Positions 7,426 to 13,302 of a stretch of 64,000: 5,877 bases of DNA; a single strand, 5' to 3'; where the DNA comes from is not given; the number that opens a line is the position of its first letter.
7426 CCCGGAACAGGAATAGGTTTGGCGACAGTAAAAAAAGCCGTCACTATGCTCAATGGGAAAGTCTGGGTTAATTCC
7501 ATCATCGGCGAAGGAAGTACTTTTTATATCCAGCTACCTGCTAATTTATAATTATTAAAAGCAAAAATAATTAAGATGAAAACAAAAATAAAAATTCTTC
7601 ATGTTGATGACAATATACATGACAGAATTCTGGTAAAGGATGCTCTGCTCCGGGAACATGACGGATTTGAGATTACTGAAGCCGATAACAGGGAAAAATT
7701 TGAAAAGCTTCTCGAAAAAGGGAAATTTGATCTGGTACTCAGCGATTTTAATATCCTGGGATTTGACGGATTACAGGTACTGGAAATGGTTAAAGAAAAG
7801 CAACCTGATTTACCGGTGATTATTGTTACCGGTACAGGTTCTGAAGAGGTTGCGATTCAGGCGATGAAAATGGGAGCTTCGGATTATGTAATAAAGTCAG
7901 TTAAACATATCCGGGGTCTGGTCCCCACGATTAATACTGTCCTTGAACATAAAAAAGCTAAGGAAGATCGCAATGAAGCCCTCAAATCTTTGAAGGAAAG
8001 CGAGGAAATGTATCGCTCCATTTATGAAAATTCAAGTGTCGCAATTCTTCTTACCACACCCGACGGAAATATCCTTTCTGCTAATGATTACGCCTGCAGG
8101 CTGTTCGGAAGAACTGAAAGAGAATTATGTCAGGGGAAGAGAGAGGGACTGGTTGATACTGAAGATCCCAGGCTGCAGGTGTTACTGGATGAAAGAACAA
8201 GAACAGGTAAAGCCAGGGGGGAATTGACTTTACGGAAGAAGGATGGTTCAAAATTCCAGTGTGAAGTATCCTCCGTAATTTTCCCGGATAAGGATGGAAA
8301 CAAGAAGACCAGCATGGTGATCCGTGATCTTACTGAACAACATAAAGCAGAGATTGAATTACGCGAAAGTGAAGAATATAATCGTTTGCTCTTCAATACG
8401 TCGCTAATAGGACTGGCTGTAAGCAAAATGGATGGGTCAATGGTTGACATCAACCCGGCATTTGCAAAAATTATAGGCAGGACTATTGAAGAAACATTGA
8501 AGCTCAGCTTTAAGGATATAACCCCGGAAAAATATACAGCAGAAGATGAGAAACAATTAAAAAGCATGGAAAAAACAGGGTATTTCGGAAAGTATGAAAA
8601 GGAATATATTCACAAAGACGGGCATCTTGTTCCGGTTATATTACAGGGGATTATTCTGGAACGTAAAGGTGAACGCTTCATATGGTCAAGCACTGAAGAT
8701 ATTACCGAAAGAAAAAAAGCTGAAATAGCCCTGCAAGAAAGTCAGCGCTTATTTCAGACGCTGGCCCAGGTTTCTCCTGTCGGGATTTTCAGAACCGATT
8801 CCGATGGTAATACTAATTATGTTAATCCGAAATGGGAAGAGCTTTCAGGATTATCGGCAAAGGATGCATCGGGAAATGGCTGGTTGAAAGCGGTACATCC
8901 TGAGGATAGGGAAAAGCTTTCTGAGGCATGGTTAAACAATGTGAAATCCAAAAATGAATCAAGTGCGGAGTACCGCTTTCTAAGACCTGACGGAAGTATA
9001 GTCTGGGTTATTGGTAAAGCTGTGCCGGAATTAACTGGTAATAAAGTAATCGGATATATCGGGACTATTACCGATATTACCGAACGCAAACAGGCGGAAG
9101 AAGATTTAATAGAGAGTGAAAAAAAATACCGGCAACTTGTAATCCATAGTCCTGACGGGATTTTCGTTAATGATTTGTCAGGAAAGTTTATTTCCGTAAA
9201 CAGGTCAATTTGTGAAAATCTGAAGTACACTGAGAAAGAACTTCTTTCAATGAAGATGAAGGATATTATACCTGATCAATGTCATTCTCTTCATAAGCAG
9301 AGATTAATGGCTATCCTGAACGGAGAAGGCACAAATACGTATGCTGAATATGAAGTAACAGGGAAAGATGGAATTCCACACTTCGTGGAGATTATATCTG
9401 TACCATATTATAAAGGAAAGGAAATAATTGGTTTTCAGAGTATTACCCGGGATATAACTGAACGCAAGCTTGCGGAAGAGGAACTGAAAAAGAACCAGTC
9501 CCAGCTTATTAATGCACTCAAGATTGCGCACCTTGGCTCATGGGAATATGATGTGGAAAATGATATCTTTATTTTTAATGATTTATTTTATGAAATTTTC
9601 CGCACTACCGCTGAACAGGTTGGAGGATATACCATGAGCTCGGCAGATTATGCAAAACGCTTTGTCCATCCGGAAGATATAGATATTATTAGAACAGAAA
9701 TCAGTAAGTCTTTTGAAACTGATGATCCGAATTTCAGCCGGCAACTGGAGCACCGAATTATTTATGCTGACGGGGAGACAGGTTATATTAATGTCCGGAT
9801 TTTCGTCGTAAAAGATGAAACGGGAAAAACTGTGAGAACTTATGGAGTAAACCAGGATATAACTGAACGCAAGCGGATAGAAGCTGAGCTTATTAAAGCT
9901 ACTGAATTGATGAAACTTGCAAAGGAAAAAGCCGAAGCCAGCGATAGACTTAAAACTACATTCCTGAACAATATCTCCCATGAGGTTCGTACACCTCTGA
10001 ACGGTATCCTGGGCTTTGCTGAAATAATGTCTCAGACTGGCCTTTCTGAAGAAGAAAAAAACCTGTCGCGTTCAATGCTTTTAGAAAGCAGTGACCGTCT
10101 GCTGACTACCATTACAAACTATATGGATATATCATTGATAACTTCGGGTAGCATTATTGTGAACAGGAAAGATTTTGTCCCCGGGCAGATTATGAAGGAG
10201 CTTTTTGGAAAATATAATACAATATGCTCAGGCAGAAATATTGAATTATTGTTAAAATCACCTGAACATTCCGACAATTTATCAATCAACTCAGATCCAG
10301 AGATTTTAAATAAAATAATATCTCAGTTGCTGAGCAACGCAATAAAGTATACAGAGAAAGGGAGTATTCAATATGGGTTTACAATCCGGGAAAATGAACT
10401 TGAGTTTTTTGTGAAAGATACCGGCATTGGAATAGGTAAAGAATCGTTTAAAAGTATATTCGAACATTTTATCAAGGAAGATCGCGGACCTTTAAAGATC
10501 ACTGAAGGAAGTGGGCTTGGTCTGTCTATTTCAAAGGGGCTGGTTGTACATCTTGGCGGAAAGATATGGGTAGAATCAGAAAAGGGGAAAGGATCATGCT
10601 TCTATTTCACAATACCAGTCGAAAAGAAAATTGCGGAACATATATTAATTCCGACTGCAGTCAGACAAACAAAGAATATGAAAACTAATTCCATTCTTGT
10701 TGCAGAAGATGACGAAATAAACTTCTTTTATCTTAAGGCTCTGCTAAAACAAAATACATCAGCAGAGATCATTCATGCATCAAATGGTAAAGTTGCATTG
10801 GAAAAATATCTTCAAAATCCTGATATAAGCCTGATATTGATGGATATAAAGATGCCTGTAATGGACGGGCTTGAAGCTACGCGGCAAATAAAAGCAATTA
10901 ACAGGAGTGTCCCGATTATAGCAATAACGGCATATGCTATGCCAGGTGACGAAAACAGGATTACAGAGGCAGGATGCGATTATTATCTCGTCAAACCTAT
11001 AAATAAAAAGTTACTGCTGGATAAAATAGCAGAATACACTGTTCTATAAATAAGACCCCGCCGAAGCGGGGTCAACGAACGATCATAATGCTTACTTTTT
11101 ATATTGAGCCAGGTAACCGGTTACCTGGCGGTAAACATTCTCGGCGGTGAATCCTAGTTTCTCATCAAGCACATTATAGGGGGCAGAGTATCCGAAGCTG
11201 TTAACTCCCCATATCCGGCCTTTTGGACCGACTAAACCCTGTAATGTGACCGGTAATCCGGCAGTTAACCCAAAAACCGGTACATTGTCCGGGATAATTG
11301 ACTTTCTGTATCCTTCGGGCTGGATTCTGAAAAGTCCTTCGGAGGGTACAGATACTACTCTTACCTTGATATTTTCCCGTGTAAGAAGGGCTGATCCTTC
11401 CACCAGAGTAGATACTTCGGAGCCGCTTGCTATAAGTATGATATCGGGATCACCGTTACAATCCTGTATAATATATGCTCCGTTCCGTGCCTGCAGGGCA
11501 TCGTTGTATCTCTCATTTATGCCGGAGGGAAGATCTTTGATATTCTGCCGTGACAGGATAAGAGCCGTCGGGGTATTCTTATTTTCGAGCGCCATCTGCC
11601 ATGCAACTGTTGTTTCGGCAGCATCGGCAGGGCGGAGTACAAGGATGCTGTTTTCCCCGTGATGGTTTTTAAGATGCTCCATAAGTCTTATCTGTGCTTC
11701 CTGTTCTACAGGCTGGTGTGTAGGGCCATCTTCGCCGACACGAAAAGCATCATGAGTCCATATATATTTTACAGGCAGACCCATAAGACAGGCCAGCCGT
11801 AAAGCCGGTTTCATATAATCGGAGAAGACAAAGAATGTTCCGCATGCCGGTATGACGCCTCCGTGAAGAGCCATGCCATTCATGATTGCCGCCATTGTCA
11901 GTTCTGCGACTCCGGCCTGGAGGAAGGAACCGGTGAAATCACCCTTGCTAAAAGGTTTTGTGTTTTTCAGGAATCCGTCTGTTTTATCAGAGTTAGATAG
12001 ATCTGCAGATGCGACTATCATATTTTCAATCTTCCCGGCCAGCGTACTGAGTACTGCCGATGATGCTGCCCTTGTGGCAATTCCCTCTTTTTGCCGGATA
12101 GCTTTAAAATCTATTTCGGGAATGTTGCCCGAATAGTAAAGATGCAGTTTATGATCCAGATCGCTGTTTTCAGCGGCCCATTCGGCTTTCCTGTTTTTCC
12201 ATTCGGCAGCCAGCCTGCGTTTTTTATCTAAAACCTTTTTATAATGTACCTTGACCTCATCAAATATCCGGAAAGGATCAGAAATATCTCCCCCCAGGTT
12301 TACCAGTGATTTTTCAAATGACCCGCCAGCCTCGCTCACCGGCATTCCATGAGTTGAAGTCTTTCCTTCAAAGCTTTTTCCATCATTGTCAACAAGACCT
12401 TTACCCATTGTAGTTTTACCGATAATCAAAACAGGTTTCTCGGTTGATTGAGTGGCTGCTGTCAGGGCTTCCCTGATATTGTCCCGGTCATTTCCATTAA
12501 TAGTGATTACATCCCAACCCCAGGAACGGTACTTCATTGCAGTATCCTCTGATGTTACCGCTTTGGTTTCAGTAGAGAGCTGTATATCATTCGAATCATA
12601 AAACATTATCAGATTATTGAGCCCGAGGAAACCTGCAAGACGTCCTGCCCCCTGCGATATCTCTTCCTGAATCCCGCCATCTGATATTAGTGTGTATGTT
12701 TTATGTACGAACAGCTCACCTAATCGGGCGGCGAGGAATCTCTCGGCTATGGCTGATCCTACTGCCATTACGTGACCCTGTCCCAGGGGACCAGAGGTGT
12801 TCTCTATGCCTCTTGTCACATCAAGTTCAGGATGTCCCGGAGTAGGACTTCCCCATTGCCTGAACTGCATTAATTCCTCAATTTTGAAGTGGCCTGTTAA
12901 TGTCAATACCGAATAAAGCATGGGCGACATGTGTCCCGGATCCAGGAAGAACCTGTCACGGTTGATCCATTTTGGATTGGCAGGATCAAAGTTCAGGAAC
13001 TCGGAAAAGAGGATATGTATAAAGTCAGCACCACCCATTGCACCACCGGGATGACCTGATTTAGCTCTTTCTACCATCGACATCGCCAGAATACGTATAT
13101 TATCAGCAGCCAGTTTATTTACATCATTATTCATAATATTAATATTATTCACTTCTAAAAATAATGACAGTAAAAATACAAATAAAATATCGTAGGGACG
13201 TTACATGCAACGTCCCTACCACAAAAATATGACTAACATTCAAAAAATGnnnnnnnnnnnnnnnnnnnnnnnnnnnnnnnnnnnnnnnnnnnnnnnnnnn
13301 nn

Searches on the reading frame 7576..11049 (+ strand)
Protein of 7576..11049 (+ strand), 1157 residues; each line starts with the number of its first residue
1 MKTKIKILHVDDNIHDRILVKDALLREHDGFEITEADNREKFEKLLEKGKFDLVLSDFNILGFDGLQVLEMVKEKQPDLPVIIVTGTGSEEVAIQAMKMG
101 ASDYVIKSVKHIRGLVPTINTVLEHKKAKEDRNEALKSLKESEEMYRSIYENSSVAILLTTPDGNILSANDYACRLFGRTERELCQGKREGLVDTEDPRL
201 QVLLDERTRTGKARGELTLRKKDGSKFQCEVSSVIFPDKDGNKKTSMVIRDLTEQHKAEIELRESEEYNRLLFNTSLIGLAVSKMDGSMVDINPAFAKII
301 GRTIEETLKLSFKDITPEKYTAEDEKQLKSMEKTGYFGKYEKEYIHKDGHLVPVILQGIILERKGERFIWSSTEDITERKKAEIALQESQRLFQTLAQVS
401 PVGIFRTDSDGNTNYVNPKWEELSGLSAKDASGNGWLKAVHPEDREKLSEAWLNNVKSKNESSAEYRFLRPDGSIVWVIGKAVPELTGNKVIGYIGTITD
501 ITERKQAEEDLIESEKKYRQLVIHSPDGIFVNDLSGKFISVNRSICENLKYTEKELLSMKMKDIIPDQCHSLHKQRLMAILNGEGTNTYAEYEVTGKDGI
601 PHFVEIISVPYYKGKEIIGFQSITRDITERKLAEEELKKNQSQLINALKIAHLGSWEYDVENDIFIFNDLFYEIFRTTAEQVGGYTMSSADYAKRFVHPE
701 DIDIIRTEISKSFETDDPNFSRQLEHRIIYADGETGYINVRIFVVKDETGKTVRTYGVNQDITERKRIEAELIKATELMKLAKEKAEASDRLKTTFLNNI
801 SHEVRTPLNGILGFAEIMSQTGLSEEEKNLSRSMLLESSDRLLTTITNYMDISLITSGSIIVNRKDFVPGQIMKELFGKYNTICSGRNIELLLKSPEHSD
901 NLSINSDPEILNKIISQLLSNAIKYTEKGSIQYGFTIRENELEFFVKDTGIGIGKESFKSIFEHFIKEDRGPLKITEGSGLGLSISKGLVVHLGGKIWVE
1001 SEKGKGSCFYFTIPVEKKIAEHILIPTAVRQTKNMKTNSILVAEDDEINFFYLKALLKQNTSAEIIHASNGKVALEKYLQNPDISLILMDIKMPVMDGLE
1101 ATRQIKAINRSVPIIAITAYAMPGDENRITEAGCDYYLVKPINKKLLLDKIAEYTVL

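Call 9: search_protein_families(library=pfam, proteins=[window:7576-11049:+])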
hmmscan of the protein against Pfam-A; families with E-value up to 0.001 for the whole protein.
window:7576-11049:+ (1157 aa): 10 families
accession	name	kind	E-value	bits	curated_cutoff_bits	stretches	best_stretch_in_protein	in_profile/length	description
PF13426.13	PAS_9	-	1.4e-55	186.3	27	4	155-254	2-103/103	PAS domain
PF00072.30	Response_reg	-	1.2e-45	154.6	30.2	2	1040-1151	1-110/111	Response regulator receiver domain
PF00989.32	PAS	-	5.2e-44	149.3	22.6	3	393-501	3-113/113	PAS fold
PF08447.18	PAS_3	-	4.1e-40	136.4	25.6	2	415-498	3-89/89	PAS fold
PF08448.16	PAS_4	-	1.6e-37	128.5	23.1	2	400-506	4-110/110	PAS fold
PF13188.13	PAS_8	-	6.3e-27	93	21.8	2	144-184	1-43/65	PAS domain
PF02518.31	HATPase_c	-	1.8e-22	80.3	26.4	1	907-1016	2-110/111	Histidine kinase-, DNA gyrase B-, and HSP90-like ATPase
PF00512.31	HisKA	-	1.3e-12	48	26.9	1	793-858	2-66/66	His Kinase A (phospho-acceptor) domain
PF12860.13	PAS_7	-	1.8e-05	25.3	27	0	440-509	54-115/115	PAS fold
PF14598.12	PAS_11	-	0.00017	21.9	25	0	531-583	7-58/109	PAS domain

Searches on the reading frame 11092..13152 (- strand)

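Call 9: search_protein_families(library=pfam, proteins=[window:11092-13152:-])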
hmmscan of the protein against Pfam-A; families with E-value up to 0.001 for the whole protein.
window:11092-13152:- (686 aa): 4 families
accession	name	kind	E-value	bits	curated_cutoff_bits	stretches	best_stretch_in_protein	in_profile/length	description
PF00456.26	Transketolase_N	-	6.5e-89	298.6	22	1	12-345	2-334/334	Transketolase, thiamine diphosphate binding domain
PF02779.29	Transket_pyr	-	7e-42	143.5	27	1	357-538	2-172/174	Transketolase, pyrimidine binding domain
PF22613.1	Transketolase_C_1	-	1.1e-30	106.5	27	1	558-669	1-113/113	Transketolase-like TK C-terminal domain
PF02780.25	Transketolase_C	-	8.6e-07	29.3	25.9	1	568-673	9-124/124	Transketolase, C-terminal domain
